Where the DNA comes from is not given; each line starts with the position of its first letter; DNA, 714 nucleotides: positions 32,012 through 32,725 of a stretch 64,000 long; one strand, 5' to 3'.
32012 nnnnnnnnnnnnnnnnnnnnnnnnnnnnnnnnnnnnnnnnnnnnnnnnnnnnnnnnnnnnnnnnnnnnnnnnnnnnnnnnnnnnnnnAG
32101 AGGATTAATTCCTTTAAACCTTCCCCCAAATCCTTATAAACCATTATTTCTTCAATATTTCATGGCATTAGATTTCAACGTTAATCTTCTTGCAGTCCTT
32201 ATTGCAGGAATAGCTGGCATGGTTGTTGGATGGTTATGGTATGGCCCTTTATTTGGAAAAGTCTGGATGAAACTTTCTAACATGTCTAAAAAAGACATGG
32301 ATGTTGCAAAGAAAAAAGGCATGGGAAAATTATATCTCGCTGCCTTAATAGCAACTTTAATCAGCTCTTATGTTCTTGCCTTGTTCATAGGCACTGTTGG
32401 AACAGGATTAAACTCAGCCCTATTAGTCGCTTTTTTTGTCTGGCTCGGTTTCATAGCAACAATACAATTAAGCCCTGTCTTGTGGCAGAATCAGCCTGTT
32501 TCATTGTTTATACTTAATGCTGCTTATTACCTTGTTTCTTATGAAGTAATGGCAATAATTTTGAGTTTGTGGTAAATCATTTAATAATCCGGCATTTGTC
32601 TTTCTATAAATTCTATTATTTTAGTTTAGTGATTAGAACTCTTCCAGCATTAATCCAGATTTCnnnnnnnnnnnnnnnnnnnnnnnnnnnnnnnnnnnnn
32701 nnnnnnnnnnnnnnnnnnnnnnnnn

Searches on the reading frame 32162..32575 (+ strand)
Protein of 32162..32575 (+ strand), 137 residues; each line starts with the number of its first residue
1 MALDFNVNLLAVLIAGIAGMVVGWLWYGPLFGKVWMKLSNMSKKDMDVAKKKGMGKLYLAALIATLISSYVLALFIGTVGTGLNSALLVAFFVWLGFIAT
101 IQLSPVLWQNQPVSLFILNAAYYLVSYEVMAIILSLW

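Call 66: search_protein_families(library=pfam, max_evalue=0.01, proteins=[window:32162-32575:+])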
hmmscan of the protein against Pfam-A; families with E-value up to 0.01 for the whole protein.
window:32162-32575:+ (137 aa): 1 family
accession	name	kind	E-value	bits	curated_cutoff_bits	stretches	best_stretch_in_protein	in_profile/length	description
PF08570.15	DUF1761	-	1.2e-28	100.3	31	1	10-134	1-122/123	Protein of unknown function (DUF1761)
